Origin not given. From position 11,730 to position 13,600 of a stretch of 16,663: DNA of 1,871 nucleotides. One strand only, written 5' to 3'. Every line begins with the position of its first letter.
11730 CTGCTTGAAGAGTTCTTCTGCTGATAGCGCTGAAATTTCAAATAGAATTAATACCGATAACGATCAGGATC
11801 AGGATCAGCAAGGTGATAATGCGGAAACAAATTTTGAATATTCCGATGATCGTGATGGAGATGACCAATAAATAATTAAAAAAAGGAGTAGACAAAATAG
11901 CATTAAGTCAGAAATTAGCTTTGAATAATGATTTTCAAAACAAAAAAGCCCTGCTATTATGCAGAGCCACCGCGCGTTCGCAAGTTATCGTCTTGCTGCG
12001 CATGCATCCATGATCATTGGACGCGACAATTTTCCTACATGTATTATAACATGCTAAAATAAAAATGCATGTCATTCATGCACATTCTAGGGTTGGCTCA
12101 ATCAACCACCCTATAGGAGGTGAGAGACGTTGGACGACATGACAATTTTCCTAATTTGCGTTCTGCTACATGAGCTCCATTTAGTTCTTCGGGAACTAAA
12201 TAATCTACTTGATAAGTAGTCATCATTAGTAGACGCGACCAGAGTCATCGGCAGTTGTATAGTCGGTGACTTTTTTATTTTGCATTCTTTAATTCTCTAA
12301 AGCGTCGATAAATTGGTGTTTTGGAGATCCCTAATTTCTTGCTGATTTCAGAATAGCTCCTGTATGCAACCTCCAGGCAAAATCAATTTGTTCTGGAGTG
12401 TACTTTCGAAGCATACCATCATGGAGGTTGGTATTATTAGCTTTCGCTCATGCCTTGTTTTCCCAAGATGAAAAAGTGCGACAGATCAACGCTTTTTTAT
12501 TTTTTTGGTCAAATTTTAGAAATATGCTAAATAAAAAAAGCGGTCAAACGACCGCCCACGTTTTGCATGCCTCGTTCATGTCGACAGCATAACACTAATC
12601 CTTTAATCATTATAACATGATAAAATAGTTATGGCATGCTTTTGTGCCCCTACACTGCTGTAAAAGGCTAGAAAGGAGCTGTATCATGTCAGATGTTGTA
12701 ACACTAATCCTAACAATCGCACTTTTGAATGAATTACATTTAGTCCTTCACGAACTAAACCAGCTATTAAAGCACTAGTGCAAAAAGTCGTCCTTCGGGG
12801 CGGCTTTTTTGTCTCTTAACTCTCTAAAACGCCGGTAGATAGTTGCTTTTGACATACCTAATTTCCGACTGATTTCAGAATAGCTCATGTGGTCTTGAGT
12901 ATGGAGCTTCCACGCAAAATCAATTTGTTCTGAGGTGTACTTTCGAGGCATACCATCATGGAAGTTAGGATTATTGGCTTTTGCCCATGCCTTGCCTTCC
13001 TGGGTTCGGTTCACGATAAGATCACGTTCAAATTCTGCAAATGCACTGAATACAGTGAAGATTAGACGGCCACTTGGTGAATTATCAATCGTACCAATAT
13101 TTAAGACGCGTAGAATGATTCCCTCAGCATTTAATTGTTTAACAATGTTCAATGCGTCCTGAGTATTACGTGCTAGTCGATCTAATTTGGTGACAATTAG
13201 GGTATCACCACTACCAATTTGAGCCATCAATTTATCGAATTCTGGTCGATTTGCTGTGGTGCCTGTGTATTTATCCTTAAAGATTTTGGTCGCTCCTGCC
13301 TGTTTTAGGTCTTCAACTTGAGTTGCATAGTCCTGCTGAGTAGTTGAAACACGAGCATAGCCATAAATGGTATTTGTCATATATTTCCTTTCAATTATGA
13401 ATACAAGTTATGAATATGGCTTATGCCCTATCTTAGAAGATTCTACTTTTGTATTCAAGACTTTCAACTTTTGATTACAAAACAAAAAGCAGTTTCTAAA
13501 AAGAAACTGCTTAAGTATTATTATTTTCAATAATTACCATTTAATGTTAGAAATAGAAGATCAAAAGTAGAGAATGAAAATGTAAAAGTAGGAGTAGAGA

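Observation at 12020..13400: Tandemly duplicated module pairing a short hydrophobic peptide gene with a convergent resolvase whose stop codon it overlaps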

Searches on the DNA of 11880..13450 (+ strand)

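Call 5: search_dna_similar(query=window:11900-13450:+, collection=plasmids, mode=near, max_rows=30)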
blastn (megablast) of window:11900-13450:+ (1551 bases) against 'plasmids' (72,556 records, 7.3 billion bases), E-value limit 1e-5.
Records with a match: 5; places in all: 5; records where one place covers at least 80% of the query: 1.
Best place of each record, by identity: >=99% 1; 95-99% 1; 80-90% 1; 60-80% 2.
By first word of the organism name: Lactobacillus 5.
By predicted mobility (MOB-suite, as given by PLSDB): non-mobilizable 3; conjugative 2.
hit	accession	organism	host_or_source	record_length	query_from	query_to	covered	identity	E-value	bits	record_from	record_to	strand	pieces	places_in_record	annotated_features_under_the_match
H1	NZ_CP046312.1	Lactobacillus crispatus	Homo sapiens,mid-vaginal ...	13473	1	1551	100%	100.0%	0e+0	2865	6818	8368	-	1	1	recombinase family protein | hypothetical protein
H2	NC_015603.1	Lactobacillus kefiranofaciens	-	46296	918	1546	41%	79.0%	7e-116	425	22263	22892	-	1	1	recombinase family protein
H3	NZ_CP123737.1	Lactobacillus kefiranofaciens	Tibetan kefir grain,mixed culture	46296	918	1481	36%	79.3%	2e-106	394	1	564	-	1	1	recombinase family protein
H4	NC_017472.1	Lactobacillus amylovorus GRL1118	pig,ileum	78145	1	137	9%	87.0%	1e-34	156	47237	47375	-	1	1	none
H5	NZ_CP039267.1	Lactobacillus crispatus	Gallus gallus,whole organism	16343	1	49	3%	98.0%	5e-13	84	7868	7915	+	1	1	none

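Call 6: get_annotated_region(hit=H1, flank=6000)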
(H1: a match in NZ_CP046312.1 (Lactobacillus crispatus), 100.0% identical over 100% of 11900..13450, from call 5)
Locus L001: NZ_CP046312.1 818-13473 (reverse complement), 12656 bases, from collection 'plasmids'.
description: Lactobacillus crispatus strain FDAARGOS_743 plasmid unnamed1, complete sequence
organism: Lactobacillus crispatus (NCBI taxid 47770)
taxonomy: Bacteria; Bacillota; Bacilli; Lactobacillales; Lactobacillaceae; Lactobacillus; Lactobacillus crispatus
host: -; source: Homo sapiens,mid-vaginal wall,mid-vaginal wall; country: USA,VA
typing (MOB-suite, as given by PLSDB): non-mobilizable; replicon rep_cluster_707
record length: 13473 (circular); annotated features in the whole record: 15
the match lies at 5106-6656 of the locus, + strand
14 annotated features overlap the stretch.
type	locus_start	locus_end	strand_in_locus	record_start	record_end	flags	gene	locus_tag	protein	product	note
CDS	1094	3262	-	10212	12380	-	nrdE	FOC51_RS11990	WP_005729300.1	class 1b ribonucleoside-diphosphate reductase subunit alpha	GO:0006260 - DNA replication [Evidence IEA]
CDS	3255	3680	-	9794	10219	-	nrdI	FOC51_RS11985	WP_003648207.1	class Ib ribonucleoside-diphosphate reductase assembly flavoprotein NrdI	GO:0009263 - deoxyribonucleotide biosynthetic process [Evidence IEA]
CDS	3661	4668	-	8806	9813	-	nrdF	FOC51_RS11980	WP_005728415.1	class 1b ribonucleoside-diphosphate reductase subunit beta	GO:0009265 - 2'-deoxyribonucleotide biosynthetic process [Evidence IEA]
CDS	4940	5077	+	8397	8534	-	-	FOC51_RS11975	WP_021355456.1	hypothetical protein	-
CDS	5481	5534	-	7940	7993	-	-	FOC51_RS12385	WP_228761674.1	hypothetical protein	-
CDS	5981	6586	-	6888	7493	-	-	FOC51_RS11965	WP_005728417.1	recombinase family protein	GO:0006310 - DNA recombination [Evidence IEA]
CDS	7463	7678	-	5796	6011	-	-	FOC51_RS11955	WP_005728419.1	hypothetical protein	-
CDS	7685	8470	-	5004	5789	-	-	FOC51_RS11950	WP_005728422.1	ParA family protein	-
CDS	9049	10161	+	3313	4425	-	-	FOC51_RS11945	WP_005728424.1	replication initiator protein A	-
CDS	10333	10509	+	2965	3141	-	-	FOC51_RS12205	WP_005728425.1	hypothetical protein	-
CDS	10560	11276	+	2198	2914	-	-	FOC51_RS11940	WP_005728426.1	Fic family protein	-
CDS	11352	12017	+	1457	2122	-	-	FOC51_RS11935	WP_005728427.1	IS607 family transposase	-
CDS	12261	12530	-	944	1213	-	-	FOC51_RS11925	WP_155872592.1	hypothetical protein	-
CDS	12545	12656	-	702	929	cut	-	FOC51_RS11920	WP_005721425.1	hypothetical protein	-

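Call 13: search_dna_similar(query=window:12500-12830:+, collection=plasmids, mode=distant, max_evalue=0.01, max_rows=40)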
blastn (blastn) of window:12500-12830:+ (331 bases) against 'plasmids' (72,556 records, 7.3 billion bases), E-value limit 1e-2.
Records with a match: 7; places in all: 11; records where one place covers at least 80% of the query: 3.
Best place of each record, by identity: >=99% 1; 90-95% 1; 60-80% 5.
By first word of the organism name: Lactobacillus 7.
By predicted mobility (MOB-suite, as given by PLSDB): non-mobilizable 4; mobilizable 3.
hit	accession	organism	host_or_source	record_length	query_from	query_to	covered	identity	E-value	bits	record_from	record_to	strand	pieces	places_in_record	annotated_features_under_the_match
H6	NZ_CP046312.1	Lactobacillus crispatus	Homo sapiens,mid-vaginal ...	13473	1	331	100%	100.0%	2e-168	598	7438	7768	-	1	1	recombinase family protein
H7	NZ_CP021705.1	Lactobacillus johnsonii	Meleagris gallopavo,ileum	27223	31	313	85%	70.2%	2e-28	133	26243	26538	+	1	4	none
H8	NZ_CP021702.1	Lactobacillus johnsonii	Meleagris gallopavo,ileum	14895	31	312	85%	70.1%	7e-28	132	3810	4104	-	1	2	none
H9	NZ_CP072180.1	Lactobacillus gasseri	Homo sapiens,stool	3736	34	213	54%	73.9%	4e-18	99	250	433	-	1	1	none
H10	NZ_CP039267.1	Lactobacillus crispatus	Gallus gallus,whole organism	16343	23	139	35%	74.4%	7e-9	68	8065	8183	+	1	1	none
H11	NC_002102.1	Lactobacillus helveticus DSM 20075 = CGMCC 1.1877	-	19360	25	139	35%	72.1%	4e-6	60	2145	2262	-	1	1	none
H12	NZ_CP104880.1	Lactobacillus amylovorus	Pig,Single cell,feces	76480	30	68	12%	92.5%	5e-5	56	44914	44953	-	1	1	none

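Call 14: get_annotated_region(hit=H7, flank=2500)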
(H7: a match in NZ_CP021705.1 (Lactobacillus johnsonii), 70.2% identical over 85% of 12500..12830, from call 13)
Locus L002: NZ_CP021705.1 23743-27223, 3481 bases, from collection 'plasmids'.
description: Lactobacillus johnsonii strain UMNLJ22 plasmid pUMNLJ22_1
organism: Lactobacillus johnsonii (NCBI taxid 33959)
taxonomy: Bacteria; Bacillota; Bacilli; Lactobacillales; Lactobacillaceae; Lactobacillus; Lactobacillus johnsonii
host: -; source: Meleagris gallopavo,ileum; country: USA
typing (MOB-suite, as given by PLSDB): mobilizable; relaxase MOBT
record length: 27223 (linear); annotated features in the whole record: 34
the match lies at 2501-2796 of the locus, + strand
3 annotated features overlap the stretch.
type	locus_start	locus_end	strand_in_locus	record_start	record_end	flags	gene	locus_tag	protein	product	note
CDS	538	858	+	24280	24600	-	-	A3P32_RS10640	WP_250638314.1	replication initiation factor domain-containing protein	GO:0006270 - DNA replication initiation [Evidence IEA]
CDS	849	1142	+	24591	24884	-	-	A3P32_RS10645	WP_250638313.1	replication initiation factor domain-containing protein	GO:0006270 - DNA replication initiation [Evidence IEA]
CDS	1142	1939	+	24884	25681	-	-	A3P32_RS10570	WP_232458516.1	LysM domain-containing protein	-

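Call 15: get_annotated_region(hit=H8, flank=2500)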
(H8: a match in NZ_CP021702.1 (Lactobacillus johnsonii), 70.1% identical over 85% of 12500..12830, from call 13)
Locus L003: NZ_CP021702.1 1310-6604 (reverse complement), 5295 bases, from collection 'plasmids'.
description: Lactobacillus johnsonii strain UMNLJ21 plasmid pUMNLJ21_2
organism: Lactobacillus johnsonii (NCBI taxid 33959)
taxonomy: Bacteria; Bacillota; Bacilli; Lactobacillales; Lactobacillaceae; Lactobacillus; Lactobacillus johnsonii
host: -; source: Meleagris gallopavo,ileum; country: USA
typing (MOB-suite, as given by PLSDB): mobilizable; relaxase MOBT
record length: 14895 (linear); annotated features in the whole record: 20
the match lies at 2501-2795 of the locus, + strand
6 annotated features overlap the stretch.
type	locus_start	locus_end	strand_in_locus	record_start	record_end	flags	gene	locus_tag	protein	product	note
CDS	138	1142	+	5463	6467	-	-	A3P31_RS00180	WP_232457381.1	replication initiation factor domain-containing protein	GO:0006270 - DNA replication initiation [Evidence IEA]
CDS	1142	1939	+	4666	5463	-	-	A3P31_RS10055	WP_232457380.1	LysM domain-containing protein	-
CDS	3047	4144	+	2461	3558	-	-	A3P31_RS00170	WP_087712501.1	replication initiator protein A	-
CDS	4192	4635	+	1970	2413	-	-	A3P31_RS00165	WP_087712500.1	hypothetical protein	-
CDS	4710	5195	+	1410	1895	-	-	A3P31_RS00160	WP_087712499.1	hypothetical protein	-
CDS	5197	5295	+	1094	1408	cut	-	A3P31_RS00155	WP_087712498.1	hypothetical protein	-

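Call 16: get_annotated_region(hit=H9, flank=2500)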
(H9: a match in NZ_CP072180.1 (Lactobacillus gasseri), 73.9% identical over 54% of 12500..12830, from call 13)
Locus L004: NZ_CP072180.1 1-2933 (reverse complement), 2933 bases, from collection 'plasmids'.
description: Lactobacillus gasseri strain HL20 plasmid pHL20_2, complete sequence
organism: Lactobacillus gasseri (NCBI taxid 1596)
taxonomy: Bacteria; Bacillota; Bacilli; Lactobacillales; Lactobacillaceae; Lactobacillus; Lactobacillus gasseri
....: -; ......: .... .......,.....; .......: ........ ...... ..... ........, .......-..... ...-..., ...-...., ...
typing (MOB-suite, as given by PLSDB): non-mobilizable
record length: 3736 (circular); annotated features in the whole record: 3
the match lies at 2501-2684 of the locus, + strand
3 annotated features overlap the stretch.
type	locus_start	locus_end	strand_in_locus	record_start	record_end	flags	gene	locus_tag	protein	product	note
CDS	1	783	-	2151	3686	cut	-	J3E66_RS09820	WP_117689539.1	plasmid recombination protein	GO:0006310 - DNA recombination [Evidence IEA]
CDS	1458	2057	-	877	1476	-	-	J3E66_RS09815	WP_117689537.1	replication protein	-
CDS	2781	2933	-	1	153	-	-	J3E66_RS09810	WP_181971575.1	hypothetical protein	-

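Call 17: get_annotated_region(hit=H10, flank=2500)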
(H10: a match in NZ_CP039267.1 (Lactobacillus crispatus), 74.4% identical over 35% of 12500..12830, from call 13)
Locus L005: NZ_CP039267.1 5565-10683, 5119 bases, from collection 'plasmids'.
description: Lactobacillus crispatus strain DC21.1 plasmid pLcDC21.1_1, complete sequence
organism: Lactobacillus crispatus (NCBI taxid 47770)
taxonomy: Bacteria; Bacillota; Bacilli; Lactobacillales; Lactobacillaceae; Lactobacillus; Lactobacillus crispatus
host: -; source: Gallus gallus,whole organism; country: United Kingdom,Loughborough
typing (MOB-suite, as given by PLSDB): non-mobilizable
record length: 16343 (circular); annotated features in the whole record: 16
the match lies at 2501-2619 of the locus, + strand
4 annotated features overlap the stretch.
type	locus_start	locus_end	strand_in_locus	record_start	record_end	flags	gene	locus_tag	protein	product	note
CDS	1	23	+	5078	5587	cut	-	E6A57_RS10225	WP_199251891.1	hypothetical protein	-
CDS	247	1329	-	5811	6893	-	-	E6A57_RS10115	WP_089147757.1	hypothetical protein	-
CDS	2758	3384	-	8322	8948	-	-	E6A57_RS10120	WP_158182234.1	recombinase family protein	GO:0006310 - DNA recombination [Evidence IEA]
CDS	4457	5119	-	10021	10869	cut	-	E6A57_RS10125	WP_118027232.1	helix-turn-helix domain-containing protein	-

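Call 18: get_annotated_region(hit=H11, flank=2500)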
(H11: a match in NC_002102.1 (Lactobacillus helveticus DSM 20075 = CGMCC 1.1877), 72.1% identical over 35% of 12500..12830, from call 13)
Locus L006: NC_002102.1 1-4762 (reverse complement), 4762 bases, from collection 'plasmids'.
description: Lactobacillus helveticus DSM 20075 = CGMCC 1.1877 plasmid pLH1, complete sequence
organism: Lactobacillus helveticus DSM 20075 = CGMCC 1.1877 (NCBI taxid 585520)
taxonomy: Bacteria; Bacillota; Bacilli; Lactobacillales; Lactobacillaceae; Lactobacillus; Lactobacillus helveticus; Lactobacillus helveticus DSM 20075 = CGMCC 1.1877
host: -; source: -; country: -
typing (MOB-suite, as given by PLSDB): mobilizable; replicon rep_cluster_842
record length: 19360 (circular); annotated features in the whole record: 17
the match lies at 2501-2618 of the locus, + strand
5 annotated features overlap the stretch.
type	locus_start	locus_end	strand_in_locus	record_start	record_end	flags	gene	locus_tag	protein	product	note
CDS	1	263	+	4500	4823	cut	-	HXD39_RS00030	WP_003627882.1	hypothetical protein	-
CDS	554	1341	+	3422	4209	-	-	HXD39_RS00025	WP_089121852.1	IS5 family transposase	-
CDS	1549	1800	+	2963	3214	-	-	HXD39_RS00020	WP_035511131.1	hypothetical protein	-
CDS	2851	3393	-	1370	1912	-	-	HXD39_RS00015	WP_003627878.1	hypothetical protein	-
CDS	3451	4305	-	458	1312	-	-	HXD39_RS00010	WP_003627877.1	helix-turn-helix domain-containing protein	-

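Call 19: get_annotated_region(hit=H12, flank=2500)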
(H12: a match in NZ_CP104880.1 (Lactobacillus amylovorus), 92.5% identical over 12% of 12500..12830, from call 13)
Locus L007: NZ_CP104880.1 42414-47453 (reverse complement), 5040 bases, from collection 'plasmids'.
description: Lactobacillus amylovorus strain CACC736 plasmid p1_CACC736, complete sequence
organism: Lactobacillus amylovorus (NCBI taxid 1604)
taxonomy: Bacteria; Bacillota; Bacilli; Lactobacillales; Lactobacillaceae; Lactobacillus; Lactobacillus amylovorus
host: -; source: Pig,Single cell,feces; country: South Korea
typing (MOB-suite, as given by PLSDB): non-mobilizable; replicon rep_cluster_240
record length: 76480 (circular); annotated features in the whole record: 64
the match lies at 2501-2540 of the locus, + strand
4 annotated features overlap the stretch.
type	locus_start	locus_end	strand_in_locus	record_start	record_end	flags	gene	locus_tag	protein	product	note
CDS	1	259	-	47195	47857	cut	-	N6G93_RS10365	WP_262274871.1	DUF6557 family protein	-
CDS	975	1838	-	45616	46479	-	-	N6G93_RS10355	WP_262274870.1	hypothetical protein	-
CDS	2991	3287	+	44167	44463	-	-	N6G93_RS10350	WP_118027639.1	lactococcin 972 family bacteriocin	-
CDS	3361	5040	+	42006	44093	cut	-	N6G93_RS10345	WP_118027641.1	hypothetical protein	-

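Call 29: search_dna_similar(query=window:11930-12290:+, collection=plasmids, mode=distant, max_evalue=0.01, max_rows=40)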
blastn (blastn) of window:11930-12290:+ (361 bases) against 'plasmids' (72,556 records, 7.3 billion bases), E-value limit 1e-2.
Records with a match: 9; places in all: 12; records where one place covers at least 80% of the query: 1.
Best place of each record, by identity: >=99% 1; 80-90% 2; 60-80% 6.
By first word of the organism name: Lactobacillus 9.
By predicted mobility (MOB-suite, as given by PLSDB): non-mobilizable 7; conjugative 2.
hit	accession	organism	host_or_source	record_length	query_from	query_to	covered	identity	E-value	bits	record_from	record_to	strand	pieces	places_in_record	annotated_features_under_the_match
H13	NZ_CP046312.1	Lactobacillus crispatus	Homo sapiens,mid-vaginal ...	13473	1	361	100%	100.0%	0e+0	652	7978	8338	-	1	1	hypothetical protein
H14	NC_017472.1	Lactobacillus amylovorus GRL1118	pig,ileum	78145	1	147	41%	85.3%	4e-25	171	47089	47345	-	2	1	none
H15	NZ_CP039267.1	Lactobacillus crispatus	Gallus gallus,whole organism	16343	216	354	39%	87.0%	9e-40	170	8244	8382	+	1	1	recombinase family protein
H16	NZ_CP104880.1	Lactobacillus amylovorus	Pig,Single cell,feces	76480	216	352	38%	77.4%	9e-21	108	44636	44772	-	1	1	none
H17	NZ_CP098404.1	Lactobacillus kefiranofaciens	kefir milk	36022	209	291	23%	77.1%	3e-7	64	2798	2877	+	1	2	none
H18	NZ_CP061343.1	Lactobacillus kefiranofaciens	cell culture,Kefir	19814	209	291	23%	77.1%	3e-7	64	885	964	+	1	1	hypothetical protein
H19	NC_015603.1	Lactobacillus kefiranofaciens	-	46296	209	291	23%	75.9%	4e-6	59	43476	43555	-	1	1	none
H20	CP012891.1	Lactobacillus gallinarum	mixed culture,faecal sample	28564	209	291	23%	75.9%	4e-6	59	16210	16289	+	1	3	hypothetical protein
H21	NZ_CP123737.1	Lactobacillus kefiranofaciens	Tibetan kefir grain,mixed culture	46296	209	291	23%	75.9%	4e-6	59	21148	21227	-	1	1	none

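Call 30: get_annotated_region(hit=H14, flank=2000)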
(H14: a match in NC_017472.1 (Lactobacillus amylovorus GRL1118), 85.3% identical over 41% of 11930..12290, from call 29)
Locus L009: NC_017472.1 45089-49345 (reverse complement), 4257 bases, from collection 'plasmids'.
description: Lactobacillus amylovorus GRL1118 plasmid p2, complete sequence
organism: Lactobacillus amylovorus GRL1118 (NCBI taxid 695562)
taxonomy: Bacteria; Bacillota; Bacilli; Lactobacillales; Lactobacillaceae; Lactobacillus; Lactobacillus amylovorus; Lactobacillus amylovorus GRL1118
host: -; source: pig,ileum; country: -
typing (MOB-suite, as given by PLSDB): non-mobilizable; replicon rep_cluster_240
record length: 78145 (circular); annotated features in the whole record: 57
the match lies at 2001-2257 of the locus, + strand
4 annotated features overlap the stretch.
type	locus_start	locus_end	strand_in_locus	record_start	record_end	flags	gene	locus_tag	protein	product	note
CDS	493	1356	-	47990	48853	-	-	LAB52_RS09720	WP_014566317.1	MFS transporter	-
CDS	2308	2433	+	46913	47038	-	-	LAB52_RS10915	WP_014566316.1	hypothetical protein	-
CDS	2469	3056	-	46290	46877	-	-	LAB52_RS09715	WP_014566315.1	recombinase family protein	GO:0006310 - DNA recombination [Evidence IEA]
CDS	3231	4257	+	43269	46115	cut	-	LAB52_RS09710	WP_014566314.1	DNA methyltransferase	-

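Call 31: get_annotated_region(hit=H17, flank=2000)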
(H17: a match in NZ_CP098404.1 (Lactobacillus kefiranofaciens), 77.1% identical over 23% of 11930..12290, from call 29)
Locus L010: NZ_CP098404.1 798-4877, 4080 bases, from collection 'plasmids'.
description: Lactobacillus kefiranofaciens subsp. kefirgranum strain HL1 plasmid unnamed, complete sequence
organism: Lactobacillus kefiranofaciens (NCBI taxid 190906)
taxonomy: Bacteria; Bacillota; Bacilli; Lactobacillales; Lactobacillaceae; Lactobacillus; Lactobacillus kefiranofaciens
host: -; source: kefir milk; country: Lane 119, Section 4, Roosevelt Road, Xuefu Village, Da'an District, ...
typing (MOB-suite, as given by PLSDB): non-mobilizable; replicon rep_cluster_707,rep_cluster_707
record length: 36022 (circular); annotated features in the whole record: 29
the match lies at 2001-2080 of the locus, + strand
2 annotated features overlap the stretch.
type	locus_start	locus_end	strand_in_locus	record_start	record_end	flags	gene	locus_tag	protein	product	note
CDS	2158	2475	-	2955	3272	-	-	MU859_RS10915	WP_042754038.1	hypothetical protein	-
CDS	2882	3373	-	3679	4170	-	-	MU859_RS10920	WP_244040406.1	helix-turn-helix domain-containing protein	-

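Call 32: get_annotated_region(hit=H18, flank=2000)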
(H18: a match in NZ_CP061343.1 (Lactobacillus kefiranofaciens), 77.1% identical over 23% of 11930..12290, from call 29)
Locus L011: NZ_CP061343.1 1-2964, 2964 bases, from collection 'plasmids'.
description: Lactobacillus kefiranofaciens strain 1207 plasmid unnamed1, complete sequence
organism: Lactobacillus kefiranofaciens (NCBI taxid 267818)
taxonomy: Bacteria; Bacillota; Bacilli; Lactobacillales; Lactobacillaceae; Lactobacillus; Lactobacillus kefiranofaciens
host: -; source: cell culture,Kefir; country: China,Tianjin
typing (MOB-suite, as given by PLSDB): non-mobilizable; replicon rep_cluster_707,rep_cluster_707,rep_cluster_731
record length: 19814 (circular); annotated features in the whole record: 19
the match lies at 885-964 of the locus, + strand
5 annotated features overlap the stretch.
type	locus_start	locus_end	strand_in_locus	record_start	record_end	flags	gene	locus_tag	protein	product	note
CDS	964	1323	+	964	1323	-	-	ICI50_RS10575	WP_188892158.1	hypothetical protein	-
CDS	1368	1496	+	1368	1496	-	-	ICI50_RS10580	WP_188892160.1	helix-turn-helix domain-containing protein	-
CDS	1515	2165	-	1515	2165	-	-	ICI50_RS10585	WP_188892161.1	hypothetical protein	-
CDS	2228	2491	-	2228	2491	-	-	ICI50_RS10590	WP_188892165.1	hypothetical protein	-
CDS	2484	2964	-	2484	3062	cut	-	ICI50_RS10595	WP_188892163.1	hypothetical protein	-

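Call 33: get_annotated_region(hit=H20, flank=2000)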
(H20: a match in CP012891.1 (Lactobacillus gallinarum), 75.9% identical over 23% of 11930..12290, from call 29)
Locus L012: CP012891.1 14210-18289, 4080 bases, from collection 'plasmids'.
description: Lactobacillus gallinarum strain HFD4 plasmid pMKG01, complete sequence
organism: Lactobacillus gallinarum (NCBI taxid 52242)
taxonomy: Bacteria; Bacillota; Bacilli; Lactobacillales; Lactobacillaceae; Lactobacillus; Lactobacillus gallinarum
host: -; source: mixed culture,faecal sample; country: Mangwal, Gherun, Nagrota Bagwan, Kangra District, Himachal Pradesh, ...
typing (MOB-suite, as given by PLSDB): non-mobilizable
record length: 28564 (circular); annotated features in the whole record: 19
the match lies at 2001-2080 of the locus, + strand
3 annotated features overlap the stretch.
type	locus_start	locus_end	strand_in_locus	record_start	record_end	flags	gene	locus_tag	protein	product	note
CDS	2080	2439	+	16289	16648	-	-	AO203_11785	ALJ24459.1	hypothetical protein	-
CDS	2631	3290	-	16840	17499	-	-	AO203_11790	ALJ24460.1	hypothetical protein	-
CDS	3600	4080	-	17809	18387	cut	-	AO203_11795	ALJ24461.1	hypothetical protein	-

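Call 34: get_annotated_region(hit=H19, flank=2000)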
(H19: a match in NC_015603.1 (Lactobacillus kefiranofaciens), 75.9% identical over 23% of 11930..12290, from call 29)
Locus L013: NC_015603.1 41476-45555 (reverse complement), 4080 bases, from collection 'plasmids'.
description: Lactobacillus kefiranofaciens subsp. kefiranofaciens plasmid pWW2, complete sequence
organism: Lactobacillus kefiranofaciens (NCBI taxid 190905)
taxonomy: Bacteria; Bacillota; Bacilli; Lactobacillales; Lactobacillaceae; Lactobacillus; Lactobacillus kefiranofaciens
host: -; source: -; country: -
typing (MOB-suite, as given by PLSDB): conjugative; replicon rep_cluster_707; relaxase MOBQ; mating-pair formation MPF_T
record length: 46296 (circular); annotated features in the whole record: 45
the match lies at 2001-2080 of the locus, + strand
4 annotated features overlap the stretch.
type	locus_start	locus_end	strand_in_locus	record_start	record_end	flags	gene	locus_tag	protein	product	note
CDS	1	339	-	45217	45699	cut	-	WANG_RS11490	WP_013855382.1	hypothetical protein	-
CDS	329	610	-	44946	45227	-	-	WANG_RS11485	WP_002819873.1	type II toxin-antitoxin system RelB/DinJ family antitoxin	GO:0006355 - regulation of DNA-templated transcription [Evidence IEA]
CDS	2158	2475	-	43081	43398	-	-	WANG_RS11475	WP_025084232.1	hypothetical protein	-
CDS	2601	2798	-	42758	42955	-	-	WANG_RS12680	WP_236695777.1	hypothetical protein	-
